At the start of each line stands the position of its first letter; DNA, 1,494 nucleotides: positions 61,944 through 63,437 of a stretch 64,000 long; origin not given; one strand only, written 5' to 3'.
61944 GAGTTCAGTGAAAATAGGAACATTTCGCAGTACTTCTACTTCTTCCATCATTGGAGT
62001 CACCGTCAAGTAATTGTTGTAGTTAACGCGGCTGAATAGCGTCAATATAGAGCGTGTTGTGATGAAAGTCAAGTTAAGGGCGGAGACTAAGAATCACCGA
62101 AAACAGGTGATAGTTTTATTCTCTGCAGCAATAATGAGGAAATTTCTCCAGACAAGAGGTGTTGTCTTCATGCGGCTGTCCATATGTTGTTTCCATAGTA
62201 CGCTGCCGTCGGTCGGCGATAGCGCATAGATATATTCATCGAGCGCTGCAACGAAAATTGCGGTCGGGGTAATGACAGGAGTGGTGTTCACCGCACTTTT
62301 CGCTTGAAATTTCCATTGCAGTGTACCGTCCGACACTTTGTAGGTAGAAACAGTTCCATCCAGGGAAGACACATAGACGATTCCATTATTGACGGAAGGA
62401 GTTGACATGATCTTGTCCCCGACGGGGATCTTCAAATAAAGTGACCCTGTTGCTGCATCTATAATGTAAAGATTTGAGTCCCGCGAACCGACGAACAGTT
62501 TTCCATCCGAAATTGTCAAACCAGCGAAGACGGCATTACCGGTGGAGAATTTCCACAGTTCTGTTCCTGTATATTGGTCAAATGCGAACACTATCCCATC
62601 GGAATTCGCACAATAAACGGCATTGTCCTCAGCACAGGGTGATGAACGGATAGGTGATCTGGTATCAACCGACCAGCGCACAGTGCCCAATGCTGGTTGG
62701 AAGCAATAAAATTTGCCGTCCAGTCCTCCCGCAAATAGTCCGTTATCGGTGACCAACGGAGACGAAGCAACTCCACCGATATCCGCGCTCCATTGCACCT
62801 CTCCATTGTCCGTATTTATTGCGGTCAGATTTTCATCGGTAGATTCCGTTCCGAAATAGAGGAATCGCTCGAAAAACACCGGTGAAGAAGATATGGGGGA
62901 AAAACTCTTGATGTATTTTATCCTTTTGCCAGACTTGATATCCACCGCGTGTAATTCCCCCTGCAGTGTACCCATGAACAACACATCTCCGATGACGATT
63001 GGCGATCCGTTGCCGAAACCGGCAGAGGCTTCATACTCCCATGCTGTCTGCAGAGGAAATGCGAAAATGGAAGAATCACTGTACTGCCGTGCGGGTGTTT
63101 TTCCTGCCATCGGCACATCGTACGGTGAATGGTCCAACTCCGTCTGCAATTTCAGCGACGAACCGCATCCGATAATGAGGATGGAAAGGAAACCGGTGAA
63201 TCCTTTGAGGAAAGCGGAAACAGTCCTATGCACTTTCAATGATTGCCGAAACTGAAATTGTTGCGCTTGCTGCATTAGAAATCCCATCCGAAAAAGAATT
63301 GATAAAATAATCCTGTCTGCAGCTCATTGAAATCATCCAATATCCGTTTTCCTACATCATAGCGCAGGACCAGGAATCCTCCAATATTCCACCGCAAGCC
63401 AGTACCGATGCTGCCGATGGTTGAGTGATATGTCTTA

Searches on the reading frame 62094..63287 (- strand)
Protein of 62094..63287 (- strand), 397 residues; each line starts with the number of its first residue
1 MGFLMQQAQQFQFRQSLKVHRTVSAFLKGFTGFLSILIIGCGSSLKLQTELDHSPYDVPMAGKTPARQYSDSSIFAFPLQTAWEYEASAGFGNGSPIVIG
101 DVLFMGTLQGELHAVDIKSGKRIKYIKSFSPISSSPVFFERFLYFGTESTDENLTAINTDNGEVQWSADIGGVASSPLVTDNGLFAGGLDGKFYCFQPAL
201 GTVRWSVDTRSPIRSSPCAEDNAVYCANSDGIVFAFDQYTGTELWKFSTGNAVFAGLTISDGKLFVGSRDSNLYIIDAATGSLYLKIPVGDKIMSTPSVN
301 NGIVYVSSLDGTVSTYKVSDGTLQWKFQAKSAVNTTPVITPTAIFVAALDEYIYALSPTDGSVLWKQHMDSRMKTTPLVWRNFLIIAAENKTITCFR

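Call 10: search_protein_families(library=pfam, proteins=[window:62094-63287:-], max_evalue=0.001)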
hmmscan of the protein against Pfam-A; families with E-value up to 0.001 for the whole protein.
window:62094-63287:- (397 aa): 6 families
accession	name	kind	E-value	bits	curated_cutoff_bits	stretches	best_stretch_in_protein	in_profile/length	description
PF13570.13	Beta-prop_ACSF4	-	8.3e-59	200.1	133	2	99-299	60-263/329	Beta-alanine-activating enzyme, beta-propeller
PF13360.13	PQQ_2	-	7.1e-44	150.6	27.6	2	230-395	2-183/233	Outer membrane protein assembly factor BamB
PF01011.28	PQQ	-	3.1e-15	56.3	26.7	0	212-282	48-135/595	Glucose/ethanol/alcohol dehydrogenase, beta-propeller domain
PF25292.1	Beta-prop_CGLA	-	3.7e-07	30.4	26.8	0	223-287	46-112/316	Lambda-carrageenase beta-propeller domain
PF24807.1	WD40_CDC20-Fz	-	0.00019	21.3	200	0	182-283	20-125/292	CDC20/Fizzy WD40 domain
PF23414.1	Beta-prop_EML_2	-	0.0003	20.7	90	0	182-280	11-112/266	Echinoderm microtubule-associated protein second beta-propeller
